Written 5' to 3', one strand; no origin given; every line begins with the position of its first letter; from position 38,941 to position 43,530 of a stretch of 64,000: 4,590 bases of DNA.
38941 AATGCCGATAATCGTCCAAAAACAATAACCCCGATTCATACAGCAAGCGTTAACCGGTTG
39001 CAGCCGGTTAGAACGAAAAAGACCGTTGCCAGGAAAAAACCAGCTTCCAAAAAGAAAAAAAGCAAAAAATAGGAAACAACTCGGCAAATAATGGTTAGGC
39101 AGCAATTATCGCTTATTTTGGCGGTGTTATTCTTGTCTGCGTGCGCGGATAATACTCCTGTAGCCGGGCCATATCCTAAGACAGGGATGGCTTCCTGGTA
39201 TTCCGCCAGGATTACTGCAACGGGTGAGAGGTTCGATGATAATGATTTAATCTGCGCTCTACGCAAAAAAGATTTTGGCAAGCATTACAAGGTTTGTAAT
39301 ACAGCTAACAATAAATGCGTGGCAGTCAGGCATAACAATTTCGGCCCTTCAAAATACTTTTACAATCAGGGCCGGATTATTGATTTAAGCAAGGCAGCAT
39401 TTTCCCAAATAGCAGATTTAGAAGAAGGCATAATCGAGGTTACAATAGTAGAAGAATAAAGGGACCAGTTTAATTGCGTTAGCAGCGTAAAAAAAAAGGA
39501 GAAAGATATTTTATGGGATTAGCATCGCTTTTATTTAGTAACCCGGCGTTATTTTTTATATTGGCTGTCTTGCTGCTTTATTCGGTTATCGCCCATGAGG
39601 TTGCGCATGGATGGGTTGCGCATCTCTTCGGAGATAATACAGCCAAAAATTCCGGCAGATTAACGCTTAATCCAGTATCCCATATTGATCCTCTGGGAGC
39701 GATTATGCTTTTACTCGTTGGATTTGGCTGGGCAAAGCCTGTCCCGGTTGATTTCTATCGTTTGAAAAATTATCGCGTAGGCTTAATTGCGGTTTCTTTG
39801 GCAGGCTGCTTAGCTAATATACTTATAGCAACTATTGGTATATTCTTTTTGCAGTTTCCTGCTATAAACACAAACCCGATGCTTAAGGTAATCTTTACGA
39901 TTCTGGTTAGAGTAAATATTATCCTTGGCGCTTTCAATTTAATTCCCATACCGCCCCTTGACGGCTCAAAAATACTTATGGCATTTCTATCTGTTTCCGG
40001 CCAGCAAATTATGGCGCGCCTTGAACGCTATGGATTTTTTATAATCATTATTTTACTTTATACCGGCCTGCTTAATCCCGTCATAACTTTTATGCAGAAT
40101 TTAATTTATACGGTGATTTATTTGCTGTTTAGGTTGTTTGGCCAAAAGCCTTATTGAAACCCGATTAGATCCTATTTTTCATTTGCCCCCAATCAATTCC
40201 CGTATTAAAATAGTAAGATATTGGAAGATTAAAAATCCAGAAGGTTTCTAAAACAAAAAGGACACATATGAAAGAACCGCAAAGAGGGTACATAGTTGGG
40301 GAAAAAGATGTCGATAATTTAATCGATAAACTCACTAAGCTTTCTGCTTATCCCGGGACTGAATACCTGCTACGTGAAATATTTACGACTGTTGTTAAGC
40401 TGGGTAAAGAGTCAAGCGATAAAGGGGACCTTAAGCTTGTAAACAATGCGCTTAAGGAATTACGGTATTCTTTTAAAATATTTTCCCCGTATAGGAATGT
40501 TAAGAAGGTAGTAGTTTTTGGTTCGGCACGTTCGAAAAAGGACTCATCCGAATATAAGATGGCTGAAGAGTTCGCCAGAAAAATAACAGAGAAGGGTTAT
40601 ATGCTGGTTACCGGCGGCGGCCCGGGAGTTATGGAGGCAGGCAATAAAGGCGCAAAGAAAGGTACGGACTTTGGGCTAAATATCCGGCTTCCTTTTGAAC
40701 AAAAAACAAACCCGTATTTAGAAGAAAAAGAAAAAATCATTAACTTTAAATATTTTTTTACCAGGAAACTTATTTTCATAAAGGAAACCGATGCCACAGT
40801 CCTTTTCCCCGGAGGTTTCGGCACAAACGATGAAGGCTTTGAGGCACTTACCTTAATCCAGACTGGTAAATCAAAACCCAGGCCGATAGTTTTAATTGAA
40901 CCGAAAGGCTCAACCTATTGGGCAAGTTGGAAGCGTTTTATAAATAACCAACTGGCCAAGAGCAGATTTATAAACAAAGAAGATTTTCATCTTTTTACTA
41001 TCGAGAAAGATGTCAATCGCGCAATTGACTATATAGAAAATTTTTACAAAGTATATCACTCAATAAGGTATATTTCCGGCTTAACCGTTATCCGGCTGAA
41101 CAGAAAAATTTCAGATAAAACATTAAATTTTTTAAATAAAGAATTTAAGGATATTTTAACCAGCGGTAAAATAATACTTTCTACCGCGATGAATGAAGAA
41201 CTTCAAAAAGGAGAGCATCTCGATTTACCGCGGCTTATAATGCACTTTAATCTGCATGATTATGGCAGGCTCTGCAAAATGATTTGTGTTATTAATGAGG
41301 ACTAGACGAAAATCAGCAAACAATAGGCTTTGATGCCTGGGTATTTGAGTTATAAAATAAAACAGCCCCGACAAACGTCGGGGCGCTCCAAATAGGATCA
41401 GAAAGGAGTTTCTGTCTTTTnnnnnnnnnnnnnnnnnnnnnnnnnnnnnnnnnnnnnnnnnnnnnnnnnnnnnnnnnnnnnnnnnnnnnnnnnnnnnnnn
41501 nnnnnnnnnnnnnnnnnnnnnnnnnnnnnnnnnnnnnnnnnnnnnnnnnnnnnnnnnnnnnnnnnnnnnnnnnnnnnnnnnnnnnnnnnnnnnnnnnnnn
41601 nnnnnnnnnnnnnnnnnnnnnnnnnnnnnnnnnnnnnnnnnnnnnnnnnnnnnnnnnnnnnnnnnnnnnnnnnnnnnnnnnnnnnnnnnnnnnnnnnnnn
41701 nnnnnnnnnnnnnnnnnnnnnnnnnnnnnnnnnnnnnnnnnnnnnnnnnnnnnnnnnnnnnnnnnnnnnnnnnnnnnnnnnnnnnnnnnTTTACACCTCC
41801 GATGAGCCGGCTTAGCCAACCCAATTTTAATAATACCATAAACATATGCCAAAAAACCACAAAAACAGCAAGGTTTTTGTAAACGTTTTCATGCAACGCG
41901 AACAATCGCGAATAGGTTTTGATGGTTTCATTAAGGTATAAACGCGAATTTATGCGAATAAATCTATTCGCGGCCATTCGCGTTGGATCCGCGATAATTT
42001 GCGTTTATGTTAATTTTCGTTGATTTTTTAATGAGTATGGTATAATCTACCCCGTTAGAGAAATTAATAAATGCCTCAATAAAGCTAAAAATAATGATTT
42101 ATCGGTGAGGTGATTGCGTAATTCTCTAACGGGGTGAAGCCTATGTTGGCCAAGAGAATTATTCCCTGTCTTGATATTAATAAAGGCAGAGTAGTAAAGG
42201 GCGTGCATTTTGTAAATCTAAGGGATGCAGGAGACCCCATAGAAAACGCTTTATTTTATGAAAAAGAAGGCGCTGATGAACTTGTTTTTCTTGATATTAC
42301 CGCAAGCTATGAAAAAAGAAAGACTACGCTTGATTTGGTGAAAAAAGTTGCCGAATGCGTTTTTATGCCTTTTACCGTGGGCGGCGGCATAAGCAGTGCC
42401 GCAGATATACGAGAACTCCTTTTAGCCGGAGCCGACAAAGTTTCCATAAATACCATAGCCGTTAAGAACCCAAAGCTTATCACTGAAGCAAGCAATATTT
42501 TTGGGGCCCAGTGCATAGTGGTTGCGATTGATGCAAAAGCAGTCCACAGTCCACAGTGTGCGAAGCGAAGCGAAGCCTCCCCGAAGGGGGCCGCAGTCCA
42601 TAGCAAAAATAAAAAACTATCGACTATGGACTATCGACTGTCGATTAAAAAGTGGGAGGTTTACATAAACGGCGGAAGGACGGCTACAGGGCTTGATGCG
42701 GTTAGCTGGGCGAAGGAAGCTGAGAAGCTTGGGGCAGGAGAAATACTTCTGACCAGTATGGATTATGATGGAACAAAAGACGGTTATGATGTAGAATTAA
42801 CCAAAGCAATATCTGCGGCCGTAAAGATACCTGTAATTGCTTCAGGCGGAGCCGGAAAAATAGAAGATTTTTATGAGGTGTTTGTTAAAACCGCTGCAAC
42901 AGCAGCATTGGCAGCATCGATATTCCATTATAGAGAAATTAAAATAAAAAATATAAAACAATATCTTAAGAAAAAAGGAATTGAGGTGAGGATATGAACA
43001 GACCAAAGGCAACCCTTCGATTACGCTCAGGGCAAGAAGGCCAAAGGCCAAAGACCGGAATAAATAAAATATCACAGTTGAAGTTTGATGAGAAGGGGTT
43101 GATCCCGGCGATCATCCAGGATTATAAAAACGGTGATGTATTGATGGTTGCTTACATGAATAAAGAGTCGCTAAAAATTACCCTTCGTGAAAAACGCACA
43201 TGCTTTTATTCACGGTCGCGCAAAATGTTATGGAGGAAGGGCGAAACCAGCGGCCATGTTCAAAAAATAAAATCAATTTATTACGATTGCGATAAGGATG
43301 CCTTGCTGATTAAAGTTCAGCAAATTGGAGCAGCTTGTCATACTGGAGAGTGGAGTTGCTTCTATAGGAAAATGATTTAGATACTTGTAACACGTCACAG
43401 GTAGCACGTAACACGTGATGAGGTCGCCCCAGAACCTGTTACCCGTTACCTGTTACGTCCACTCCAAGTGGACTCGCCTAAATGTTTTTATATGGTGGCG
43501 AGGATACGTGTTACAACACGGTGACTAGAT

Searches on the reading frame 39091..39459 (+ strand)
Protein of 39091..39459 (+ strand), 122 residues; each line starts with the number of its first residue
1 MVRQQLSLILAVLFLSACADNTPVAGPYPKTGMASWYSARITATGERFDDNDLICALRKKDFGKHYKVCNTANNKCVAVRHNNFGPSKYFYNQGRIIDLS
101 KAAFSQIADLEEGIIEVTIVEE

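Call 99: search_protein_families(library=pfam, proteins=[window:39091-39459:+], max_evalue=0.01)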
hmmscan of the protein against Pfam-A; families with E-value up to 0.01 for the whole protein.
window:39091-39459:+ (122 aa): 1 family
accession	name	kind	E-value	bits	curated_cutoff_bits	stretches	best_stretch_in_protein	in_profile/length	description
PF03330.24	DPBB_1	-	4.5e-15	56.1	28.8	1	31-119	3-83/83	Lytic transglycolase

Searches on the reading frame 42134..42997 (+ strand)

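Call 81: search_protein_families(library=pfam, proteins=[window:42134-42997:+])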
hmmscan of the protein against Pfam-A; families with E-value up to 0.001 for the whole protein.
window:42134-42997:+ (287 aa): 5 families
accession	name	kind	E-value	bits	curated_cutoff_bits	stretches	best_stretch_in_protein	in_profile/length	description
PF00977.27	His_biosynth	-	1.4e-82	277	23.6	1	8-269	1-227/228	Histidine biosynthesis protein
PF03060.21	NMO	-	5.4e-09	36.3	28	1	189-275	145-237/331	Nitronate monooxygenase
PF02581.23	TMP-TENI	-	2e-06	27.7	27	0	38-105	107-176/180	Thiamine monophosphate synthase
PF01180.27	DHO_dh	-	1.9e-05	24.5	27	0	63-113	224-276/291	Dihydroorotate dehydrogenase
PF01207.24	Dus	-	4.5e-05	23.2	20.4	0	59-121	166-228/311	Dihydrouridine synthase (Dus)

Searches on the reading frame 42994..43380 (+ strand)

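Call 99: search_protein_families(library=pfam, proteins=[window:42994-43380:+], max_evalue=0.01)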
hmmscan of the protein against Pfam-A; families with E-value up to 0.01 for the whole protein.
window:42994-43380:+ (128 aa): 1 family
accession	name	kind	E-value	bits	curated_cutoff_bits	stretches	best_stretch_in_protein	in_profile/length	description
PF01502.23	PRA-CH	-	9.3e-36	122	27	1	51-124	1-74/74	Phosphoribosyl-AMP cyclohydrolase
